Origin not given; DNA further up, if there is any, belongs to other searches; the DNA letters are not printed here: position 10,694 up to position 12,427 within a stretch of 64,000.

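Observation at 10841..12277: Single-polypeptide LMW-PTP + BY-kinase-like ATPase with degenerate kinase motifs and no tyrosine cluster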

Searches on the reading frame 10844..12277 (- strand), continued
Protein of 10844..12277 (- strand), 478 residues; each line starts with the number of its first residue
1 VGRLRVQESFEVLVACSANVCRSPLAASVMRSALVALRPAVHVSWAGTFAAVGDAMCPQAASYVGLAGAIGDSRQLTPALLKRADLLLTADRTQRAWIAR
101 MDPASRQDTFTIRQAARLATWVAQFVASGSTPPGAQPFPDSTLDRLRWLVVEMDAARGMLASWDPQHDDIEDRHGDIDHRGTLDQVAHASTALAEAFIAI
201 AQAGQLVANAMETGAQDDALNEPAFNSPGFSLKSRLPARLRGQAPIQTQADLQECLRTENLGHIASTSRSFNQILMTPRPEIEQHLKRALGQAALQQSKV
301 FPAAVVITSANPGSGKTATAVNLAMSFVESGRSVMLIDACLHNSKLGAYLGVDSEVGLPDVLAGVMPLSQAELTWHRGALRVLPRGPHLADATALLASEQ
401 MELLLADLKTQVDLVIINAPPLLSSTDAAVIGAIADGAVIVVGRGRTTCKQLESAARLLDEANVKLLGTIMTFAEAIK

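Call 31: search_protein_families(library=pfam, proteins=[P0049, P0051, P0052, P0065, P0084, P0087, P0100, P0110, P0139, P0142], max_evalue=0.001)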
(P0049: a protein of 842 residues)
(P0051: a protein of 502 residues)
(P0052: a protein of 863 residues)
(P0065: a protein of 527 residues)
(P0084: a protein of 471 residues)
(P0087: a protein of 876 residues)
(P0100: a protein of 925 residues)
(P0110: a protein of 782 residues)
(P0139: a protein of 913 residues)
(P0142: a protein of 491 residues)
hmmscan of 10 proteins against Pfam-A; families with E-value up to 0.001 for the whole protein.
P0049 (842 aa): 6 families
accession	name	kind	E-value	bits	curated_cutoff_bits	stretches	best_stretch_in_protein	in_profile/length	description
PF01656.29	CbiA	-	1.1e-09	38.7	25.4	1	385-417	11-43/125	CobQ/CobB/MinD/ParA nucleotide binding domain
PF13614.12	AAA_31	-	2.6e-09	37.7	27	1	385-514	14-147/177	AAA domain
PF10609.15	ParA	-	7.9e-08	32.4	27.1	0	649-804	17-171/246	NUBPL iron-transfer P-loop NTPase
PF02706.20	Wzz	-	6.4e-07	30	25.5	1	10-96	4-89/91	Chain length determinant protein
PF00142.24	Fer4_NifH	-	2.7e-05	24.2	25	0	385-416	12-43/271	4Fe-4S iron sulfur cluster binding proteins, NifH/frxC family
PF00448.28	SRP54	-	0.00038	20.6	22.7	0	385-429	13-58/196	SRP54-type protein, GTPase domain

P0051 (502 aa): 5 families
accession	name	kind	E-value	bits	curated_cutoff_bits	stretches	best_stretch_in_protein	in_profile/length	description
PF13614.12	AAA_31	-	1e-10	42.3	27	1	277-424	14-167/177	AAA domain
PF02706.20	Wzz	-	2.3e-09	37.9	25.5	1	2-93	4-91/91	Chain length determinant protein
PF01656.29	CbiA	-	2.7e-07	31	25.4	1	276-435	10-82/125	CobQ/CobB/MinD/ParA nucleotide binding domain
PF10609.15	ParA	-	3.1e-05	24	27.1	1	267-434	6-173/246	NUBPL iron-transfer P-loop NTPase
PF09140.17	MipZ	-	0.00078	19.3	20.7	0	266-398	2-123/262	ATPase MipZ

P0052 (863 aa): 6 families
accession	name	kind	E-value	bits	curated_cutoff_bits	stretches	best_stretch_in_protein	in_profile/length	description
PF01656.29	CbiA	-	1.5e-17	64.1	25.4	2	435-483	3-50/125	CobQ/CobB/MinD/ParA nucleotide binding domain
PF13614.12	AAA_31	-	7.1e-16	59.1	27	2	631-775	14-163/177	AAA domain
PF10609.15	ParA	-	1.9e-13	50.9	27.1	2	432-483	5-56/246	NUBPL iron-transfer P-loop NTPase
PF09140.17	MipZ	-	7.6e-11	42.2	20.7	1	441-550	11-109/262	ATPase MipZ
PF00448.28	SRP54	-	6.3e-05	23.1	22.7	0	441-489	11-60/196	SRP54-type protein, GTPase domain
PF13500.12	AAA_26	-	9.4e-05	22.8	27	0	755-792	131-168/198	AAA domain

P0065 (527 aa): 5 families
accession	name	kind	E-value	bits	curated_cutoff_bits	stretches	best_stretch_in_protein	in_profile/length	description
PF10609.15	ParA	-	1.6e-10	41.3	27.1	1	254-429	4-179/246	NUBPL iron-transfer P-loop NTPase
PF13614.12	AAA_31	-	8e-09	36.1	27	1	266-394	14-148/177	AAA domain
PF01656.29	CbiA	-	3.1e-08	34.1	25.4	1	265-362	10-68/125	CobQ/CobB/MinD/ParA nucleotide binding domain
PF02706.20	Wzz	-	1.3e-07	32.3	25.5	1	1-82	3-85/91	Chain length determinant protein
PF09140.17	MipZ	-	0.00062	19.6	20.7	0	254-371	1-108/262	ATPase MipZ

P0084 (471 aa): 4 families
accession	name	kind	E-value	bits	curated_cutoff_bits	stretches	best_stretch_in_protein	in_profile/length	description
PF13614.12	AAA_31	-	6.7e-13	49.4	27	1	263-394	11-148/177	AAA domain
PF01656.29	CbiA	-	8.3e-09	35.9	25.4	1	257-437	2-95/125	CobQ/CobB/MinD/ParA nucleotide binding domain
PF10609.15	ParA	-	1.5e-07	31.5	27.1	1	254-424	4-174/246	NUBPL iron-transfer P-loop NTPase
PF09140.17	MipZ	-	0.00069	19.4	20.7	0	256-371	3-108/262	ATPase MipZ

P0087 (876 aa): 8 families
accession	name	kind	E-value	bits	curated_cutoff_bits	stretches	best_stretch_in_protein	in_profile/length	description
PF13614.12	AAA_31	-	3.9e-17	63.2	27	1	633-771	3-149/177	AAA domain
PF10609.15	ParA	-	2.6e-16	60.2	27.1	1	433-605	4-175/246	NUBPL iron-transfer P-loop NTPase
PF01656.29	CbiA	-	4.7e-16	59.3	25.4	2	634-765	1-65/125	CobQ/CobB/MinD/ParA nucleotide binding domain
PF09140.17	MipZ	-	1.3e-09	38.2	20.7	0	439-568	7-124/262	ATPase MipZ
PF25199.1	nSTAND_NTPase5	-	4.7e-05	23.7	34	0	415-473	20-82/145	Novel STAND NTPase 5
PF06564.18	CBP_BcsQ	-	0.00027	21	21.3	0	438-468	7-37/234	Cellulose biosynthesis protein BcsQ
PF00448.28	SRP54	-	0.00049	20.2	22.7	0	641-672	10-41/196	SRP54-type protein, GTPase domain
PF01583.26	APS_kinase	-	0.00071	20.1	21.1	0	435-482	5-51/152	Adenylylsulphate kinase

P0100 (925 aa): 6 families
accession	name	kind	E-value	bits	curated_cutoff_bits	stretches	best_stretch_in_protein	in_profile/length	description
PF01656.29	CbiA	-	2.9e-17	63.2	25.4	2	451-621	3-86/125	CobQ/CobB/MinD/ParA nucleotide binding domain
PF10609.15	ParA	-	1.2e-15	58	27.1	2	449-617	6-174/246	NUBPL iron-transfer P-loop NTPase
PF13614.12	AAA_31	-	2.4e-12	47.6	27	1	677-814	14-156/177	AAA domain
PF09140.17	MipZ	-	2.8e-09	37.1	20.7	1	456-568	10-111/262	ATPase MipZ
PF13500.12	AAA_26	-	9.8e-05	22.7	27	0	564-621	112-170/198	AAA domain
PF16575.11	CLP1_P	-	0.00025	21.3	26.6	0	458-504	5-47/188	mRNA cleavage and polyadenylation factor CLP1 P-loop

P0110 (782 aa): 15 families
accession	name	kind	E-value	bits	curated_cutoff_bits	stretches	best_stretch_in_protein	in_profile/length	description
PF13614.12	AAA_31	-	1.3e-14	55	27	2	326-470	12-160/177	AAA domain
PF01656.29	CbiA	-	8.8e-13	48.7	25.4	2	318-492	1-86/125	CobQ/CobB/MinD/ParA nucleotide binding domain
PF10609.15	ParA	-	2.9e-09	37.2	27.1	1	572-690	5-121/246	NUBPL iron-transfer P-loop NTPase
PF02706.20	Wzz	-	8.1e-09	36.1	25.5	1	21-110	5-90/91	Chain length determinant protein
PF07015.17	VirC1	-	2e-08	34.3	24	0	576-613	7-44/231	VirC1 protein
PF09140.17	MipZ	-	1.1e-07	31.9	20.7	0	580-689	10-108/262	ATPase MipZ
PF13500.12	AAA_26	-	1e-06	29.2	27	0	452-534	130-192/198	AAA domain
PF00448.28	SRP54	-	3.4e-06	27.3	22.7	0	326-359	11-44/196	SRP54-type protein, GTPase domain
PF25199.1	nSTAND_NTPase5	-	4.1e-06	27.1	34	0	566-610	36-81/145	Novel STAND NTPase 5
PF13245.12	AAA_19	-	2.8e-05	24.7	25.1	0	571-635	11-66/134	AAA domain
PF13807.11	GNVR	-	0.00015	22.1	27.7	1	195-249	25-79/82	G-rich domain on putative tyrosine kinase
PF01583.26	APS_kinase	-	0.00023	21.7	21.1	0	579-623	10-54/152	Adenylylsulphate kinase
PF16575.11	CLP1_P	-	0.00058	20.2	26.6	0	327-368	5-46/188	mRNA cleavage and polyadenylation factor CLP1 P-loop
PF06414.18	Zeta_toxin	-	0.00064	19.7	22.3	0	574-613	19-57/199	Zeta toxin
PF01268.25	FTHFS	-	0.00099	17.9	27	0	317-365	56-104/556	Formate--tetrahydrofolate ligase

P0139 (913 aa): 4 families
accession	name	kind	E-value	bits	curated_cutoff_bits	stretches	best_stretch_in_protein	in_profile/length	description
PF01656.29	CbiA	-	4.2e-13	49.8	25.4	1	648-759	2-69/125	CobQ/CobB/MinD/ParA nucleotide binding domain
PF10609.15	ParA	-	8.9e-13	48.7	27.1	1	645-814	4-171/246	NUBPL iron-transfer P-loop NTPase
PF13614.12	AAA_31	-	4.6e-11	43.4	27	1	657-787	14-148/177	AAA domain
PF09140.17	MipZ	-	3.2e-08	33.7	20.7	1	654-707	10-62/262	ATPase MipZ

P0142 (491 aa): 6 families
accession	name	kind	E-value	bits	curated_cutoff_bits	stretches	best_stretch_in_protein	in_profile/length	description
PF13614.12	AAA_31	-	1.5e-11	45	27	1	264-403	4-149/177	AAA domain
PF10609.15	ParA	-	1.2e-09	38.5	27.1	1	264-433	6-175/246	NUBPL iron-transfer P-loop NTPase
PF02706.20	Wzz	-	3e-09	37.5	25.5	1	7-90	9-91/91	Chain length determinant protein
PF09140.17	MipZ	-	4.8e-07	29.8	20.7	1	264-380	3-109/262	ATPase MipZ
PF13807.11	GNVR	-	1.7e-05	25.1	27.7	1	154-196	38-80/82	G-rich domain on putative tyrosine kinase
PF01656.29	CbiA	-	3.5e-05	24.2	25.4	1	264-380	1-54/125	CobQ/CobB/MinD/ParA nucleotide binding domain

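Call 33: find_related_loci(query=A1, collection=genome_contigs, flank=10000)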
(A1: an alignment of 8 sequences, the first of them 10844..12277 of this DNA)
Query A1 (478 aa) in genome_contigs; peptide patterns used: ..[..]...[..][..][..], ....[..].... (x = any residue, [..] = any of these).
29 stretches matched a pattern; 2 encode a relative of the query (tblastn E <= 1e-3); 2 distinct loci.
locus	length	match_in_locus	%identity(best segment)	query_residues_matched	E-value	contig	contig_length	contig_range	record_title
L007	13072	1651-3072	62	1-474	0e+0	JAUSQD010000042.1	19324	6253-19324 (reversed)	MAG: Actinomycetota bacterium isolate E23_concoct.bin.74 E23_k141_165500, whole genome shotgun sequence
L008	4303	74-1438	51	1-474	1e-136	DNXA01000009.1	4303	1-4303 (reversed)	MAG TPA_asm: Actinomycetota bacterium isolate UBA11398 contig_354078, whole genome shotgun sequence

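Call 47: find_encoding_contigs(protein=P0047, flank=6000, max_places=3)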
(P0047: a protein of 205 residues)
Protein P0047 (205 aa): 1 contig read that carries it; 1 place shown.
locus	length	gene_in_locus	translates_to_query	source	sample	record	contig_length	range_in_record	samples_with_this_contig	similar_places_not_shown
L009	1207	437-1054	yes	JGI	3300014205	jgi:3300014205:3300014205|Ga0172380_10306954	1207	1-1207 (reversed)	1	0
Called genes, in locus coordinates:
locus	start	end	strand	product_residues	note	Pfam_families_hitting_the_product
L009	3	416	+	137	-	?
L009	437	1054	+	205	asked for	PF01451:LMWPc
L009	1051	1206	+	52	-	?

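Call 48: find_encoding_contigs(protein=P0050, flank=6000, max_places=3)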
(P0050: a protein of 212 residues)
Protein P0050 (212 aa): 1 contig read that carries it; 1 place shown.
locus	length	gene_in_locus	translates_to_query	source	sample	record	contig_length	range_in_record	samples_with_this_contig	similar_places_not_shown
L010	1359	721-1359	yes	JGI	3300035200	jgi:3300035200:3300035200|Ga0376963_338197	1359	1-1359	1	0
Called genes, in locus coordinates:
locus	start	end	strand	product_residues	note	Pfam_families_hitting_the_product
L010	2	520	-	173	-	?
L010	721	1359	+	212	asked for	PF01451:LMWPc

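Call 53: find_encoding_contigs(protein=P0048, flank=8000, max_places=3)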
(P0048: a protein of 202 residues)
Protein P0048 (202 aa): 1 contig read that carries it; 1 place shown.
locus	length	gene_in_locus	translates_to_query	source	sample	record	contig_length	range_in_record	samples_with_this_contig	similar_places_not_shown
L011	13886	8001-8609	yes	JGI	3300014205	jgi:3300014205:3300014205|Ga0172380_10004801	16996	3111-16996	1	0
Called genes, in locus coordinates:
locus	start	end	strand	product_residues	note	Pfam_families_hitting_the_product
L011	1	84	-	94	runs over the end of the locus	-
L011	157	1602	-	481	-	PF00206:Lyase_1, PF10415:FumaraseC_C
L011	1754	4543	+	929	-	PF00330:Aconitase, PF00694:Aconitase_C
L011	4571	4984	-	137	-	-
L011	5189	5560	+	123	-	PF13560:HTH_31, PF01381:HTH_3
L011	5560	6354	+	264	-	PF06114:Peptidase_M78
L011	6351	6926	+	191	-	-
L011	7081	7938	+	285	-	PF00763:THF_DHG_CYH, PF02882:THF_DHG_CYH_C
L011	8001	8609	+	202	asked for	PF01451:LMWPc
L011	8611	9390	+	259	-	-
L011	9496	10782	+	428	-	PF03721:UDPG_MGDP_dh_N, PF00984:UDPG_MGDP_dh, PF03720:UDPG_MGDP_dh_C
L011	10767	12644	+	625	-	PF00005:ABC_tran, PF02463:SMC_N (faint)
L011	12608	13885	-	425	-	?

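Call 54: find_encoding_contigs(protein=P0116, flank=8000, max_places=3)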
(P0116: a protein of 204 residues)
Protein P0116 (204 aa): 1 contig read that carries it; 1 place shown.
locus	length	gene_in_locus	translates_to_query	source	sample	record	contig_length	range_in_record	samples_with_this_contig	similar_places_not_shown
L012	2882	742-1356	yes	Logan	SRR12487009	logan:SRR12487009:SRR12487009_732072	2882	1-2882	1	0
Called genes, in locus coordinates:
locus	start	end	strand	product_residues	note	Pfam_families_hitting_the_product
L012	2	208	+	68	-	?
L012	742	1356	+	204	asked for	PF01451:LMWPc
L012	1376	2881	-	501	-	?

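Call 62: search_protein_families(library=ncbifam, proteins=[L003:3193-5052:+, L011:8611-9387:+, L011:8001-8606:+, L002:13609-14577:+], max_evalue=0.00001)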
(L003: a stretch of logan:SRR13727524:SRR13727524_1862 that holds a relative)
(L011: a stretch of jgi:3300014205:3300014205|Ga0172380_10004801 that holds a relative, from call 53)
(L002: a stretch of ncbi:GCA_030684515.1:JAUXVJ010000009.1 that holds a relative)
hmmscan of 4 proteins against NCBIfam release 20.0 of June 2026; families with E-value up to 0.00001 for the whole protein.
L003:3193-5052:+ (620 aa): 186 families (the best 25 are shown)
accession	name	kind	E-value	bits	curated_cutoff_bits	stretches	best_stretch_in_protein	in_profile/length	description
NF045513.1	HepA_fam_ABC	equivalog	8.1e-70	235.9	725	1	91-606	88-599/610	heterocyst formation ABC transporter subunit HepA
TIGR02203.1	MsbA_lipidA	equivalog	1.6e-66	225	602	1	104-608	73-561/572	lipid A export permease/ATP-binding protein MsbA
NF010178.0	PRK13657.1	equivalog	3.1e-66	224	733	1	59-618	52-572/588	glucan ABC transporter ATP-binding protein/ permease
TIGR02204.1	MsbA_rel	hypoth_equivalog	2.4e-60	204.8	780.4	1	129-615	98-574/576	ABC transporter, permease/ATP-binding protein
TIGR03375.1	type_I_sec_LssB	subfamily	6.2e-60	203.3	693.1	1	176-602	275-688/696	type I secretion system permease/ATPase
TIGR03796.1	NHLM_micro_ABC1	equivalog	1.7e-59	201.8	853.3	1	71-610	182-706/710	NHLP family bacteriocin export ABC transporter peptidase/permease/ATPase subunit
TIGR02857.1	CydD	equivalog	2e-59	202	435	1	364-587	305-528/529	thiol reductant ABC exporter subunit CydD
TIGR01192.1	chvA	subfamily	5e-59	200.4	585.4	1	392-618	347-572/585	glucan export ABC transporter ATP-binding protein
NF050066.1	LPSTprtrPglK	equivalog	2.2e-58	198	1000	1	89-590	73-557/558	BC-type lipopolysaccharide transporter PglK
TIGR01846.1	type_I_sec_HlyB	subfamily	7.7e-54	183.1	725.55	1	378-606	455-682/694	type I secretion system permease/ATPase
TIGR00958.1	3a01208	subfamily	8.6e-54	183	874.6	1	55-608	169-706/711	antigen peptide transporter 2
TIGR02868.1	CydC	equivalog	2.9e-53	181.3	329.05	1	130-576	94-530/530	thiol reductant ABC exporter subunit CydC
NF008381.0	PRK11176.1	equivalog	3.3e-53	181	867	1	378-610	341-573/582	lipid A ABC transporter ATP-binding protein/permease MsbA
TIGR03797.1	NHLM_micro_ABC2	equivalog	7.9e-53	180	709.4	1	32-611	126-680/686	NHLP bacteriocin export ABC transporter permease/ATPase subunit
TIGR01842.1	type_I_sec_PrtD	subfamily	1.3e-51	175.8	510.15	1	379-602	317-540/544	type I secretion system permease/ATPase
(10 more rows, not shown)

L011:8611-9387:+ (259 aa): 8 families
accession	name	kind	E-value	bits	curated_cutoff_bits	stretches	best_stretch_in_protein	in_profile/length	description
TIGR01007.1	eps_fam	subfamily_domain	6.9e-25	87.8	108.05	1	91-247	19-176/204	polysaccharide biosynthesis tyrosine autokinase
TIGR03018.1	pepcterm_TyrKin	hypoth_equivalog_domain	9.9e-23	80.5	230.65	1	85-249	27-199/207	XrtA-associated tyrosine autokinase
NF007350.0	PRK09841.1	equivalog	4.8e-20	71.3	1248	1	91-243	533-685/726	tyrosine-protein kinase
NF008568.0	PRK11519.1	equivalog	1.5e-18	66.4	1068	1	91-228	528-665/720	tyrosine-protein kinase Wzc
TIGR03029.1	EpsG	equivalog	9.9e-18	64.3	313.8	1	91-246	105-260/274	chain length determinant protein tyrosine kinase EpsG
TIGR01005.1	eps_transp_fam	subfamily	4.1e-15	55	411.7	1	84-244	541-701/754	exopolysaccharide transport protein family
TIGR01969.1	minD_arch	subfamily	1e-10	41.2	201.75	1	106-238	17-147/251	cell division ATPase MinD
TIGR01968.1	minD_bact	equivalog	3.4e-08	33.2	212.9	1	102-243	14-155/261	septum site-determining protein MinD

L011:8001-8606:+ (202 aa): 2 families
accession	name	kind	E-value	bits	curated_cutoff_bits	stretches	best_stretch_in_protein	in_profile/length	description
NF007520.0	PRK10126.1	equivalog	4.2e-09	37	243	1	2-97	7-101/147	low molecular weight protein-tyrosine-phosphatase Wzb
NF008486.0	PRK11391.1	equivalog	8.7e-06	26.3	247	0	2-100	11-108/148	phosphotyrosine-protein phosphatase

L002:13609-14577:+ (323 aa): 0 families

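Call 71: find_related_loci(query=A1, collection=metagenome_contigs, flank=6000)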
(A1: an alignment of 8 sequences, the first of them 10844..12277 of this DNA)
Query A1 (478 aa) in metagenome_contigs; peptide patterns used: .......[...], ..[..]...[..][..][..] (x = any residue, [..] = any of these).
295 stretches matched a pattern; 12 encode a relative of the query (tblastn E <= 1e-3); 12 distinct loci.
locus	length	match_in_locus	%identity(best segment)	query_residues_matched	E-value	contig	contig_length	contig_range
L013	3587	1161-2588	60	1-476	0e+0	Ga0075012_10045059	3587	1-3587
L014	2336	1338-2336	61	3-337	3e-126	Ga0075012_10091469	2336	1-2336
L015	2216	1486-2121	62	1-210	5e-81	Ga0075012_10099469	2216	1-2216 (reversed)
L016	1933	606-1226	46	6-204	2e-41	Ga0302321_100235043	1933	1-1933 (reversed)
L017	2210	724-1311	39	10-202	7e-29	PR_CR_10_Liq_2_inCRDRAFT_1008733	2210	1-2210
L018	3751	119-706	40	10-202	1e-28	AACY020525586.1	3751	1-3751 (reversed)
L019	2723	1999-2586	40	10-202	2e-28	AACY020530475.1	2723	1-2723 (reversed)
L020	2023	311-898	41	4-194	2e-27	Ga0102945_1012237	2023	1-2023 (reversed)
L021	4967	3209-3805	40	7-202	5e-27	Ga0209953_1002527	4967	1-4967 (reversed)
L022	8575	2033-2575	35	8-170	3e-23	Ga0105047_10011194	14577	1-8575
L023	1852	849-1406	35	9-159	5e-19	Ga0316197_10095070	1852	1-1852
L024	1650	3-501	68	148-472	3e-12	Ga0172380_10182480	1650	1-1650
